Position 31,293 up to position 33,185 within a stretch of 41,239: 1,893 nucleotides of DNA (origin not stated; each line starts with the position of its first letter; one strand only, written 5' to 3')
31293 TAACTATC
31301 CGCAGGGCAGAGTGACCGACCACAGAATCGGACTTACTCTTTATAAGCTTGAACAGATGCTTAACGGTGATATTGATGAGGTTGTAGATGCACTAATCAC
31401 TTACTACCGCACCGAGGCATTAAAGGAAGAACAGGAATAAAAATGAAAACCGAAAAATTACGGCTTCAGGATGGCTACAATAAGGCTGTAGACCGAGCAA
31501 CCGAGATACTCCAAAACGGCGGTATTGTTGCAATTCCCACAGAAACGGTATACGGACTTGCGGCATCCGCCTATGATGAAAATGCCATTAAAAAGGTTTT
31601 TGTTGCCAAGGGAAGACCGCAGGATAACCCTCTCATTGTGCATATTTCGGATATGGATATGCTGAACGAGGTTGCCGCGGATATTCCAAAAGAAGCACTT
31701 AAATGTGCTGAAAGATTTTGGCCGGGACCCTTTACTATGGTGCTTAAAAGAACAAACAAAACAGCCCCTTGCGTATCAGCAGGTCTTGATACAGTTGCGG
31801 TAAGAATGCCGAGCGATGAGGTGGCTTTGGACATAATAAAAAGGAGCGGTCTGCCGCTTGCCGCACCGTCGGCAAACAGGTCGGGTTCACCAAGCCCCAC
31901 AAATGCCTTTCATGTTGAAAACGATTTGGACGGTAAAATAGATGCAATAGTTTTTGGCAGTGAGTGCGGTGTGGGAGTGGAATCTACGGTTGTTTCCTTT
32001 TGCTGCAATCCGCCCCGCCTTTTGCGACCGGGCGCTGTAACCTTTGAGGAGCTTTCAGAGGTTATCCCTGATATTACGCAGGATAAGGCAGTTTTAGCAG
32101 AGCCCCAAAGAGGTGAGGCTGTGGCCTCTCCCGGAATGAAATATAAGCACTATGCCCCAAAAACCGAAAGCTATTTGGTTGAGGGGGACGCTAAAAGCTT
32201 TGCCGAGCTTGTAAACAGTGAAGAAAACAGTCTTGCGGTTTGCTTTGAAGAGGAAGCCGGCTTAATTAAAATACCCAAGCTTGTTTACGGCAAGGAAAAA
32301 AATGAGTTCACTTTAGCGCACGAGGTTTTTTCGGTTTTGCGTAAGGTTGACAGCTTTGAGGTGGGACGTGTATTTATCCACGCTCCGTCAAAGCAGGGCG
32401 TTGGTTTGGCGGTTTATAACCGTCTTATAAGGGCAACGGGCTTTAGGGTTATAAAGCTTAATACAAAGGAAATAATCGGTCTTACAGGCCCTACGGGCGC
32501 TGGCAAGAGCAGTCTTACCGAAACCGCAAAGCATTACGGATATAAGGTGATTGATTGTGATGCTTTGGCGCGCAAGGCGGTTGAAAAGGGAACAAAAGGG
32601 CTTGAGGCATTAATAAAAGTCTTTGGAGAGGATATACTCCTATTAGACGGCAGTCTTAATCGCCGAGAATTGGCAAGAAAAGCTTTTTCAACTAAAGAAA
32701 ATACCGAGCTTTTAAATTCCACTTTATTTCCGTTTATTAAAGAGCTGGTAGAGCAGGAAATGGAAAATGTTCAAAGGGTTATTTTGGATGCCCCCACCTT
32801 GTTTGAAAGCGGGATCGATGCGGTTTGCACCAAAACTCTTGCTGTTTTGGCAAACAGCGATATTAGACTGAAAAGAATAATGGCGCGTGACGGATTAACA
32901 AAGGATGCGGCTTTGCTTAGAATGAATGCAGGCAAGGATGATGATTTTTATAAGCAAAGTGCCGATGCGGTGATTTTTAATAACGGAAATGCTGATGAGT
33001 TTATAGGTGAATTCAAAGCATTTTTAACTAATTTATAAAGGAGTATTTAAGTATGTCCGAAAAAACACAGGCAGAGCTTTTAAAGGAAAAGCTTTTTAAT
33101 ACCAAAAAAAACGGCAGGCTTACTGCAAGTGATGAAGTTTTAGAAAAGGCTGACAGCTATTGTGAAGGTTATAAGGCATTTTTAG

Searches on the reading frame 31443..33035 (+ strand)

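Call 78: search_protein_families(library=pfam, proteins=[window:31443-33035:+], max_evalue=0.0001)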
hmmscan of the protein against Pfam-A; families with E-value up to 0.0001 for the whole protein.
window:31443-33035:+ (531 aa): 3 families
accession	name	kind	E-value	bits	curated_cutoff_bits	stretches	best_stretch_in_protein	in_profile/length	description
PF01300.24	Sua5_yciO_yrdC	-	2.8e-59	200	25.1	1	21-197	1-178/178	Telomere recombination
PF01121.26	CoaE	-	2e-43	148.6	27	1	344-518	2-179/180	Dephospho-CoA kinase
PF03481.19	Sua5_C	-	1.8e-26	93.7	22.9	1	199-333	1-136/136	Threonylcarbamoyl-AMP synthase, C-terminal domain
